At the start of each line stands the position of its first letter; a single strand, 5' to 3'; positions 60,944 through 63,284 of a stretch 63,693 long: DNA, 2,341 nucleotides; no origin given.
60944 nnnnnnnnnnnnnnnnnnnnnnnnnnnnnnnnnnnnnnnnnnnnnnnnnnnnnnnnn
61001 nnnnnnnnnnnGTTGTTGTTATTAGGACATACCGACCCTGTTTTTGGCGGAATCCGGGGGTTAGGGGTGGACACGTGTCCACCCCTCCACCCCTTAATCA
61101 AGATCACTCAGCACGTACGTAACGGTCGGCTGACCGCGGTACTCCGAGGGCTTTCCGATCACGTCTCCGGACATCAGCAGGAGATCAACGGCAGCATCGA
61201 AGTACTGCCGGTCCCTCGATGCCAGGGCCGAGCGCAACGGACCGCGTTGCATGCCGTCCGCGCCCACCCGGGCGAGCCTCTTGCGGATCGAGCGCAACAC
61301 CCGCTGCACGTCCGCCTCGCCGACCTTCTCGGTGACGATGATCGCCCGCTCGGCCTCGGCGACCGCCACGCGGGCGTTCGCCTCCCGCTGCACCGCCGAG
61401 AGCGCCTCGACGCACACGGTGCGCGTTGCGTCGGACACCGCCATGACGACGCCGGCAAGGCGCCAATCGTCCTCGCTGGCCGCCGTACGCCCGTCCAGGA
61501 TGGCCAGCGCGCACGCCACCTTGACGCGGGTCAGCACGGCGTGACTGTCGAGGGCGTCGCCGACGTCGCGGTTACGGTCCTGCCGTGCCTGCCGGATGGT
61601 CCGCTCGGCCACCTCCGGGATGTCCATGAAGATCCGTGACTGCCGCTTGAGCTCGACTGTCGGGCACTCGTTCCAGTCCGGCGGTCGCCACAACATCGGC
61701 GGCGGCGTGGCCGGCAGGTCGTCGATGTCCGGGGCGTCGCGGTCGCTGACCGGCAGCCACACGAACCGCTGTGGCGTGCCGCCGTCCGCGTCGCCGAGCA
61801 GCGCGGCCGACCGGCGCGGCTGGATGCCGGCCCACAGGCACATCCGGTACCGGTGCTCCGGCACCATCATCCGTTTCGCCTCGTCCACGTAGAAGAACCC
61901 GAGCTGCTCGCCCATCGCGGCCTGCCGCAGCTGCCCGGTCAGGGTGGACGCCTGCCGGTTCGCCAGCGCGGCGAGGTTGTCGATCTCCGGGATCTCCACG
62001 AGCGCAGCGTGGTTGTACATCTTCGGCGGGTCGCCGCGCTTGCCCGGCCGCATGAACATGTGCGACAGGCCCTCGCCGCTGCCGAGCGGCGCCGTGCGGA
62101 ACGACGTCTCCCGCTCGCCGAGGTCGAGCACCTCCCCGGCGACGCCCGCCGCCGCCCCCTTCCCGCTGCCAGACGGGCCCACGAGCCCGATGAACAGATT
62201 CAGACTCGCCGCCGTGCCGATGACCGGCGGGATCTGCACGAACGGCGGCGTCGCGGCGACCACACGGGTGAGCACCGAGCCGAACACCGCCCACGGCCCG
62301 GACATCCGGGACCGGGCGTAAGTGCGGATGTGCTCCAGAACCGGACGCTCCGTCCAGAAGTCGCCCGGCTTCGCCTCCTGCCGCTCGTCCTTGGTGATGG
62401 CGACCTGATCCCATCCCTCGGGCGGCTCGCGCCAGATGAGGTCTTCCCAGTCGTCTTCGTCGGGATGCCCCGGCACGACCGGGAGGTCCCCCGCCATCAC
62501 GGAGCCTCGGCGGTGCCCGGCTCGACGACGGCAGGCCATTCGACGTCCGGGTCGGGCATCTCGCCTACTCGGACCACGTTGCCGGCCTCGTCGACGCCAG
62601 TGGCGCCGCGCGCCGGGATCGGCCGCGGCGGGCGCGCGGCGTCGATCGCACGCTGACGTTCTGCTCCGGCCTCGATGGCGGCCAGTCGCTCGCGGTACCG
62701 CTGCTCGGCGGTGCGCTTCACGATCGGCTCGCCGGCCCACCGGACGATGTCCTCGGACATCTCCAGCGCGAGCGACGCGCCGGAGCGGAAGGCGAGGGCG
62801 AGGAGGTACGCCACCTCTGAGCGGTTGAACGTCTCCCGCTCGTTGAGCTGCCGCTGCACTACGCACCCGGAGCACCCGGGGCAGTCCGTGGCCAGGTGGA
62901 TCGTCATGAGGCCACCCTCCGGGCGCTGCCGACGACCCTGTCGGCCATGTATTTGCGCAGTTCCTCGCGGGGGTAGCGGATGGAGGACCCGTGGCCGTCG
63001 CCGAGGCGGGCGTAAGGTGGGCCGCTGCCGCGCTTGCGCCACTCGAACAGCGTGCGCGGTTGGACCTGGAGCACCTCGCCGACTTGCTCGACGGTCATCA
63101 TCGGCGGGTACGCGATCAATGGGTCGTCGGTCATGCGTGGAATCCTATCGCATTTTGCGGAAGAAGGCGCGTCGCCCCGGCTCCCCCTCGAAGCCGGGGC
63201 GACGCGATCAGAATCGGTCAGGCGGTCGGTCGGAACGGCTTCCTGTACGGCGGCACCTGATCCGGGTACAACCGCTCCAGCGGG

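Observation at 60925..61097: Highly symmetric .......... palindrome and iteron cluster around the most AT-rich patch of the genome, abutting the helicase-like gene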

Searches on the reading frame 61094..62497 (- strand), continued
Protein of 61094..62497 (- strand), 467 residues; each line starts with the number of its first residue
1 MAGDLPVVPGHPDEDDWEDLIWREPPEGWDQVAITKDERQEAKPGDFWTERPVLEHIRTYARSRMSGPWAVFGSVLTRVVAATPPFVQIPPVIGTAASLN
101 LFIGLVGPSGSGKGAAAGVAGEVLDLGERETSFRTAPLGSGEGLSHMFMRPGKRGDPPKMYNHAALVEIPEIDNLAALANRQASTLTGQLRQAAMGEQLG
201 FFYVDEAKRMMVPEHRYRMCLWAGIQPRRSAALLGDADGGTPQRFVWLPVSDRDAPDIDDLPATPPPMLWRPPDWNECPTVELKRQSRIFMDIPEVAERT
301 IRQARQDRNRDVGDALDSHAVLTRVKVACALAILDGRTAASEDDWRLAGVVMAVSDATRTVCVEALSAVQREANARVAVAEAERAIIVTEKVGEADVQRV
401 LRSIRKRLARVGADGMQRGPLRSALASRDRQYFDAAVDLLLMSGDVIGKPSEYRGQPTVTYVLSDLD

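Call 48: fold_search(model_id=the predicted structure, library=viral)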
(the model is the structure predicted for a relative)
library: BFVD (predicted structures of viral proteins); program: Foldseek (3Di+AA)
matches with E <= 10: 990; with E <= 0.001: 62
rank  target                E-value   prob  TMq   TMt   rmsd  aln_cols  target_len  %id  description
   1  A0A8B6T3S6            6.0e-23  1.00  0.62  0.48  14.3       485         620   23  (no name in the UniProt tables at hand)
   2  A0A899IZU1            3.5e-21  1.00  0.65  0.33   8.4       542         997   20  (no name in the UniProt tables at hand)
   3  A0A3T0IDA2            1.4e-14  1.00  0.49  0.46  16.6       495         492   17  (no name in the UniProt tables at hand)
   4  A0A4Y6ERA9            2.5e-14  1.00  0.47  0.31  17.9       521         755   16  DNA helicase [Gordonia phage Chelms]
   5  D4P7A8                3.0e-14  1.00  0.51  0.40  17.4       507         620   16  (no name in the UniProt tables at hand)
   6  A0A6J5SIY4            2.3e-12  1.00  0.45  0.31  16.5       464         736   15  Archaeal primase DnaG/twinkle, TOPRIM domain [uncultured Caudovirales phage]
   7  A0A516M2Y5            4.8e-12  1.00  0.44  0.27  24.4       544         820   13  (no name in the UniProt tables at hand)
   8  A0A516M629            9.6e-11  1.00  0.45  0.31  20.2       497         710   14  (no name in the UniProt tables at hand)
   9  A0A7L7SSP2            6.6e-10  1.00  0.44  0.27  20.9       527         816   15  (no name in the UniProt tables at hand)
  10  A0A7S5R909            8.2e-10  1.00  0.42  0.27  17.5       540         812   12  (no name in the UniProt tables at hand)
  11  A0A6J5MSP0            1.5e-09  1.00  0.47  0.31  16.6       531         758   14  Uncharacterized protein [uncultured Caudovirales phage]
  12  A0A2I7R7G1            1.5e-09  1.00  0.43  0.28  25.1       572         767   11  (no name in the UniProt tables at hand)
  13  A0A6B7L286            4.8e-09  1.00  0.45  0.28  17.3       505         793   13  (no name in the UniProt tables at hand)
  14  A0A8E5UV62            7.0e-09  1.00  0.44  0.29  16.9       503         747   12  (no name in the UniProt tables at hand)
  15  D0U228                8.2e-09  1.00  0.45  0.30  17.7       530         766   13  Primase [Clavibacter phage CMP1]
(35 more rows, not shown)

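Call 57: search_dna_similar(query=P0001, collection=plasmids, mode=protein, max_rows=30, max_evalue=0.001)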
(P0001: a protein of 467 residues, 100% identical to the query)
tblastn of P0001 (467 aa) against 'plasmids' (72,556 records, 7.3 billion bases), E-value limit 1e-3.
Records with a match: 2; places in all: 2; records where one place covers at least 80% of the query: 1.
Best place of each record, by identity: <60% 2.
By first word of the organism name: Nonomuraea 1; Tsukamurella 1.
By predicted mobility (MOB-suite, as given by PLSDB): non-mobilizable 2.
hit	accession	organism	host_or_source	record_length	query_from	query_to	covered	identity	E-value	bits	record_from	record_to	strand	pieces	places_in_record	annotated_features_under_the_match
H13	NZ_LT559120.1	Nonomuraea gerenzanensis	-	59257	29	438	88%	33.0%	4e-32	137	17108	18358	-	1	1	hypothetical protein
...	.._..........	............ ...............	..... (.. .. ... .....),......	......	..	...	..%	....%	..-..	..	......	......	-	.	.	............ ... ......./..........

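Call 60: search_protein_families(library=ncbifam, proteins=[window:61094-62497:-], max_evalue=0.01)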
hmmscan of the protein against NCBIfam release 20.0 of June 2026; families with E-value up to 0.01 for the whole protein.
window:61094-62497:- (467 aa): 0 families

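Call 62: search_dna_similar(query=P0001, collection=phages, mode=protein, max_rows=40, max_evalue=1e-10)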
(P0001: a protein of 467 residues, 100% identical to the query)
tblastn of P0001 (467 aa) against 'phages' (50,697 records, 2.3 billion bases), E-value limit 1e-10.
Records with a match: 70; places in all: 70; records where one place covers at least 80% of the query: 67.
Best place of each record, by identity: <60% 70.
By first word of the organism name: Mycobacterium 41; Gordonia 26; Tsukamurella 2; Dulem 1.
By host as written in the record: Gordonia terrae 3612 23; Mycobacterium smegmatis mc2 155 18; Mycobacterium smegmatis mc2155 6; Mycobacterium smegmatis mc#155 4; Mycobacterium tuberculosis mc2 7000 2; Mycobacterium smegamtis mc2 155 2; Tsukamurella paurometabola strain CON55 2; Varecia variegata 1; and 12 more.
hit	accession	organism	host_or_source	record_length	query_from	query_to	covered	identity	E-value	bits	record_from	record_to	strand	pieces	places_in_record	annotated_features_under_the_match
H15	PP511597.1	Dulem virus 32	Varecia variegata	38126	46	446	86%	42.0%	3e-72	254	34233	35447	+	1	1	polymerase/primase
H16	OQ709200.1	Gordonia phage Tarzan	Gordonia terrae 3612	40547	46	446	86%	40.3%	1e-73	258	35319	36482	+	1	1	54: DNA primase/polymerase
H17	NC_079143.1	Gordonia phage Tarzan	Gordonia terrae 3612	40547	46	446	86%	40.3%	1e-73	258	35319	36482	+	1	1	54: DNA primase/polymerase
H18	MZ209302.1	Gordonia phage Jojo24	Gordonia terrae 3612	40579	46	446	86%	40.1%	1e-73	258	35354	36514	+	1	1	53: DNA primase/polymerase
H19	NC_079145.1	Gordonia phage Jojo24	Gordonia terrae 3612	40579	46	446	86%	40.1%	1e-73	258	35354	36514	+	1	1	53: DNA primase/polymerase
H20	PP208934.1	Gordonia phage Hibiscus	Gordonia phage Hibiscus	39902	46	446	86%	40.1%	3e-73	256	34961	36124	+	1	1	54: DNA primase/polymerase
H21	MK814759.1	Gordonia phage Reyja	Gordonia terrae 3612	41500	46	450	87%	39.5%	9e-73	255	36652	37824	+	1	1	56: DNA primase/polymerase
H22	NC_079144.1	Gordonia phage Reyja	Gordonia terrae 3612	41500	46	450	87%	39.5%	9e-73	255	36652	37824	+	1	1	56: DNA primase/polymerase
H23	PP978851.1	Gordonia phage TinyDot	Gordonia terrae 3612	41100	46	450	87%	38.8%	2e-67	240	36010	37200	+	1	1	57: DNA primase/polymerase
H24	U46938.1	Mycobacterium phage DS6A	Mycobacterium tuberculosis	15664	45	443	85%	39.2%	2e-56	207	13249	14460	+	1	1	record has no annotation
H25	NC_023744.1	Mycobacterium phage DS6A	Mycobacterium tuberculosis mc2 7000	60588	45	443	85%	39.2%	3e-56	207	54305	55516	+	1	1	85: DNA polymerase/primase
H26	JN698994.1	Mycobacterium phage DS6A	Mycobacterium tuberculosis mc2 7000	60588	45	443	85%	39.2%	3e-56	207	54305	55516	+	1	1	85: DNA primase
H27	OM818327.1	Gordonia phage Santhid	Gordonia terrae 3612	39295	46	446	86%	38.4%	5e-68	241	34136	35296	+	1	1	51: DNA primase/polymerase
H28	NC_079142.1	Gordonia phage Santhid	Gordonia terrae 3612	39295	46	446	86%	38.4%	5e-68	241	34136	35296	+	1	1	51: DNA primase/polymerase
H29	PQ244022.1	Gordonia phage Pimento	Gordonia terrae NRRL B-16283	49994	46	463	90%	35.8%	6e-50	189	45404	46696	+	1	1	72: DNA primase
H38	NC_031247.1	Gordonia phage BetterKatz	Gordonia terrae 3612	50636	46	463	90%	35.3%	4e-49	186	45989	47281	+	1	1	70: DNA polymerase/primase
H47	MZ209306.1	Mycobacterium phage Murai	Mycobacterium smegmatis mc2 155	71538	41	465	91%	34.0%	1e-52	197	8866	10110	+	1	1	20: DNA primase/polymerase | 21: hypothetical protein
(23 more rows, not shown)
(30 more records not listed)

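Call 63: get_annotated_region(hit=H17, flank=1500)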
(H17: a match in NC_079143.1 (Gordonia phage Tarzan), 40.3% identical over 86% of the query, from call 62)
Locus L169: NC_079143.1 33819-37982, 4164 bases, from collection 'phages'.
description: Gordonia phage Tarzan, complete genome.
organism: Gordonia phage Tarzan (NCBI taxid 3038367)
taxonomy: Viruses; Duplodnaviria; Heunggongvirae; Uroviricota; Caudoviricetes
host: Gordonia terrae 3612; source: soil; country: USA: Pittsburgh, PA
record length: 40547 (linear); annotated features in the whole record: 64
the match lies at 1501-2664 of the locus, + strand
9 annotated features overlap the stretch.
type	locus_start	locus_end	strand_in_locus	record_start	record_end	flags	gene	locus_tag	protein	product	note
CDS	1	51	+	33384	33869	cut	51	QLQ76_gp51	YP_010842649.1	hypothetical protein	-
CDS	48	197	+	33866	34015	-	52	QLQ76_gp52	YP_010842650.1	hypothetical protein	-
CDS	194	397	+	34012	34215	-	53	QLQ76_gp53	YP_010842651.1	hypothetical protein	-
CDS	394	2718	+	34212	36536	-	54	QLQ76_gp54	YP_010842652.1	DNA primase/polymerase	-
CDS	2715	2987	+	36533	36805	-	55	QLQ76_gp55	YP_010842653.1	hypothetical protein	-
CDS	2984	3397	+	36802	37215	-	56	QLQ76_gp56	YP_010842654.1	hypothetical protein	-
CDS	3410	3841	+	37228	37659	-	57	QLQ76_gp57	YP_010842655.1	holliday junction resolvase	-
CDS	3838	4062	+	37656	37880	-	58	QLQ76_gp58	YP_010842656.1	hypothetical protein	-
CDS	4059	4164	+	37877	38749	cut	59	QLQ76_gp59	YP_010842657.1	helix-turn-helix DNA binding domain protein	-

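Call 64: get_annotated_region(hit=H25, flank=1500)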
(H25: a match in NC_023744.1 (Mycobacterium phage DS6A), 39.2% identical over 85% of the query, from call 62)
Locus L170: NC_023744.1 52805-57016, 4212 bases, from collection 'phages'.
description: Mycobacterium phage DS6A, complete genome.
organism: Mycobacterium phage DS6A (NCBI taxid 45764)
taxonomy: Viruses; Duplodnaviria; Heunggongvirae; Uroviricota; Caudoviricetes; Hnatkovirus; Hnatkovirus DS6A
host: Mycobacterium tuberculosis mc2 7000; source: -; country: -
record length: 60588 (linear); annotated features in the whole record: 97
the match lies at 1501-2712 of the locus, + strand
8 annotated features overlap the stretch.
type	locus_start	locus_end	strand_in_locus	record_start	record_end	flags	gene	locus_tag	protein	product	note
CDS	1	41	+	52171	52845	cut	82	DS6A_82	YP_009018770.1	hypothetical protein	gp82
CDS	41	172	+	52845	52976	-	83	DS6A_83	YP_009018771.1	hypothetical protein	gp83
CDS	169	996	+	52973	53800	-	84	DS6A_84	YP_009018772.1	hypothetical protein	gp84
CDS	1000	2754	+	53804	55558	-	85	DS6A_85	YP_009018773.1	DNA polymerase/primase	gp85; DnaB; DNA primase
CDS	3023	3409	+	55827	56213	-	86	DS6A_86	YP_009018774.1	RusA-like Holliday junction resolvase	gp86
CDS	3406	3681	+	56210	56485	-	87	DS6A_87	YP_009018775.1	hypothetical protein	gp87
CDS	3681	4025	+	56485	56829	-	88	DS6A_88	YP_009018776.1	hypothetical protein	gp88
CDS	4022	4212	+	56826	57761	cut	89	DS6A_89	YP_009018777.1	DNA binding protein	gp89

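Call 65: get_annotated_region(hit=H38, flank=1500)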
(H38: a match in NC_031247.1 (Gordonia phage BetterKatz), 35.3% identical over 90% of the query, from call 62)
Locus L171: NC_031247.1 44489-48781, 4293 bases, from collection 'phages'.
description: Gordonia phage BetterKatz, complete genome.
organism: Gordonia phage BetterKatz (NCBI taxid 1821551)
taxonomy: Viruses; Duplodnaviria; Heunggongvirae; Uroviricota; Caudoviricetes; Betterkatzvirus; Betterkatzvirus betterkatz
host: Gordonia terrae 3612; source: soil; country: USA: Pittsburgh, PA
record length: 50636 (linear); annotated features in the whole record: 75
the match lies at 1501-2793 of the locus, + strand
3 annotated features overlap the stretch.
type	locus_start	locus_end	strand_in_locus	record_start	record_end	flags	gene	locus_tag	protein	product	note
CDS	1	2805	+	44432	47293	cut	70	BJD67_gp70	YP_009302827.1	DNA polymerase/primase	DNA primase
CDS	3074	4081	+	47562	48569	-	71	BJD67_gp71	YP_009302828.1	endonuclease VII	-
CDS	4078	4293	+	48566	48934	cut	72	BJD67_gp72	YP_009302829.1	hypothetical protein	-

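Call 66: get_annotated_region(hit=H47, flank=1500)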
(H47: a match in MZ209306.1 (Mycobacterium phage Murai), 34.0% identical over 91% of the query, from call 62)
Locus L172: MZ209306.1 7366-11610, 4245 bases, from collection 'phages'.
description: Mycobacterium phage Murai, complete genome.
organism: Mycobacterium phage Murai (NCBI taxid 2859480)
taxonomy: Viruses; Duplodnaviria; Heunggongvirae; Uroviricota; Caudoviricetes; Corndogvirus
host: Mycobacterium smegmatis mc2 155; source: soil; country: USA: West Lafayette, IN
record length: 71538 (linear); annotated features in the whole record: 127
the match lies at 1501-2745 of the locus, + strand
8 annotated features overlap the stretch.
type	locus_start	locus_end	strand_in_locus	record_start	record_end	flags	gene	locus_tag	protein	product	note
CDS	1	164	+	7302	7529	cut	18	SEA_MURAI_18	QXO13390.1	hypothetical protein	-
CDS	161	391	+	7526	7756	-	19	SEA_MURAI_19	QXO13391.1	hypothetical protein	-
CDS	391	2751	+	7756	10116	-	20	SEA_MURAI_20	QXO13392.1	DNA primase/polymerase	-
CDS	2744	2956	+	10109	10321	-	21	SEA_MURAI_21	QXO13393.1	hypothetical protein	-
CDS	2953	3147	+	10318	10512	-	22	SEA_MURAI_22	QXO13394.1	hypothetical protein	-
CDS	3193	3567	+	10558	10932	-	23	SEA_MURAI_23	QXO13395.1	MPME1 protein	mycobacteriophage mobile element 1 (MPME 1)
CDS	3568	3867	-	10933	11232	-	24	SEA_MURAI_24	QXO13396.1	WhiB family transcription factor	-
CDS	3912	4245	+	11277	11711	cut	25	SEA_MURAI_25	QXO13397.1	hypothetical protein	-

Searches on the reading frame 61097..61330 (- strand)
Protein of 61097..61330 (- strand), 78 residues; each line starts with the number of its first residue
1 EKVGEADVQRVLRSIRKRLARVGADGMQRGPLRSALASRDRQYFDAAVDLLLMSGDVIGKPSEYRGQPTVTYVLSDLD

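Call 82: predict_structure(alignment_id=A4)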
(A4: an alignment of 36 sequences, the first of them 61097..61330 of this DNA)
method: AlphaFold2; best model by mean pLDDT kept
length: 78 residues; sequences in the alignment: 36
mean_pLDDT: 91.9   pTM: 0.78
mean pLDDT of the five models: 91.9, 91.6, 90.3, 90.1, 89.9
residues with pLDDT >= 90: 67; 70-90: 6; 50-70: 4; < 50: 1
segments of 3 or more residues with pLDDT < 50: none
pLDDT, mean of each block of 10 residues (from residue 1): 82 96 93 95 96 95 90 84
secondary structure, 60 per line:
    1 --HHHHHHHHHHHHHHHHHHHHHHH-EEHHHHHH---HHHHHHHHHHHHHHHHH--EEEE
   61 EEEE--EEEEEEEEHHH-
elements in order: H3-25 H29-34 H38-54 E57-64 E67-74

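Call 84: fold_search(model_id=the predicted structure, library=pdb)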
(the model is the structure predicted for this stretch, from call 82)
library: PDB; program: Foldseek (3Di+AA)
matches with E <= 10: 1025; with E <= 0.001: 0
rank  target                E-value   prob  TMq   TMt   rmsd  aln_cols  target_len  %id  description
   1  8cll_A                5.3e-03  1.00  0.69  0.19   1.8        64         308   20  Structural insights into human TFIIIC promoter recognition (released 2023-06-21)
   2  8cli_A                1.7e-02  1.00  0.74  0.12   1.8        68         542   19  TFIIIC TauB-DNA monomer (released 2023-06-21)
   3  6iwt_A                1.8e-02  0.99  0.53  0.16   4.9        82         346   17  Crystal structure of methyltransferase COMT-S in P. praeruptorum (released 2019-04-03)
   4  3p9c                  2.9e-02  0.98  0.54  0.16   5.7        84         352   14  Crystal structure of perennial ryegrass LpOMT1 bound to SAH (released 2011-01-12)
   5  4g6q_A                4.3e-02  0.98  0.52  0.27   4.3        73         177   18  The crystal structure of a functionally unknown protein Kfla_6221 from Kribbella flavida DSM 17836 (released 2012-09-19)
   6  3elk_A                4.9e-02  0.97  0.54  0.43   3.8        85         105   18  Crystal structure of putative transcriptional regulator TA0346 from Thermoplasma acidophilum (released 2008-09-30)
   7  6i71_A                5.2e-02  0.98  0.57  0.16   4.6        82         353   15  Structure of Fragaria ananassa O-methyltransferase in complex with S-adenosylhomocysteine (released 2019-11-27)
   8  3l7w                  5.5e-02  1.00  0.62  0.47   2.2        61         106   20  The Crystal Structure of smu.1704 from Streptococcus mutans UA159 (released 2010-12-08)
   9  4pgg_A                6.3e-02  0.97  0.54  0.16   4.9        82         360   11  Caffeic acid O-methyltransferase from Sorghum bicolor (released 2014-07-02)
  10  1kyz_C                6.7e-02  0.96  0.54  0.16   5.3        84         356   17  Crystal Structure Analysis of Caffeic acid/5-hydroxyferulic acid 3/5-O-methyltransferase Ferulic Acid Complex (released 2002-08-28)
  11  2fsw_A                7.7e-02  0.98  0.56  0.44   3.4        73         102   16  Crystal Structure of the Putative Transcriptional Regualator, MarR family from Porphyromonas gingivalis W83 (released 2006-03-07)
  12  4pgh_D                7.7e-02  0.97  0.55  0.16   5.0        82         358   11  Caffeic acid O-methyltransferase from Sorghum bicolor (released 2014-07-02)
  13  3p9i_A                8.2e-02  0.95  0.55  0.15   5.9        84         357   15  Crystal structure of perennial ryegrass LpOMT1 complexed with S-adenosyl-L-homocysteine and sinapaldehyde (released 2011-01-12)
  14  4pgh_B                8.7e-02  0.96  0.55  0.16   5.0        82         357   11  Caffeic acid O-methyltransferase from Sorghum bicolor (released 2014-07-02)
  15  3m8f_B                9.9e-02  0.96  0.56  0.46   4.3        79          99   15  Protein structure of type III plasmid segregation TubR mutant (released 2010-07-07)
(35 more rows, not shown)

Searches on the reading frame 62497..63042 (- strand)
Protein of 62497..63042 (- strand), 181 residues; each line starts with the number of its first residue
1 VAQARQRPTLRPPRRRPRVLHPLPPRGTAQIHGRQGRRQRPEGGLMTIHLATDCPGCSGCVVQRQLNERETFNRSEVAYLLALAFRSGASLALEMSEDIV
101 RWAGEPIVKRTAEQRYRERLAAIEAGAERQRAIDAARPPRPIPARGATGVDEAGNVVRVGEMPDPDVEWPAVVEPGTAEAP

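Call 9: search_protein_families(library=pfam, proteins=[window:62497-63042:-], max_evalue=0.01)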
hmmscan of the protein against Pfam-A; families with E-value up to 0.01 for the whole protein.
window:62497-63042:- (181 aa): 0 families

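Call 10: search_protein_families(library=phrogs, proteins=[window:62497-63042:-], max_evalue=0.01)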
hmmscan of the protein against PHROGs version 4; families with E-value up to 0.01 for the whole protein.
window:62497-63042:- (181 aa): 1 family
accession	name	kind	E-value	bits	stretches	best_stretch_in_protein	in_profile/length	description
phrog_37611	-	unknown function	1.3e-07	33.1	1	65-158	19-111/117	-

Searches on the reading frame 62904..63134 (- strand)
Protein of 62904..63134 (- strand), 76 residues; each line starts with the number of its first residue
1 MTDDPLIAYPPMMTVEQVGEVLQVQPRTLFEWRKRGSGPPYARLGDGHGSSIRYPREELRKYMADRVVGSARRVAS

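Call 60: search_protein_families(library=ncbifam, proteins=[window:62904-63134:-], max_evalue=0.01)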
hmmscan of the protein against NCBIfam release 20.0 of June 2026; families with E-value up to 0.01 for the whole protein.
window:62904-63134:- (76 aa): 2 families
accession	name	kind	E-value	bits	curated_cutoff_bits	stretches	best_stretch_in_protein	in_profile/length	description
NF033787.1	HTH_BldC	subfamily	0.0014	18.4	77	1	12-60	2-46/49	BldC family transcriptional regulator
TIGR01764.1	excise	domain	0.0049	17.2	28.8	0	13-64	2-48/49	excisionase family DNA-binding protein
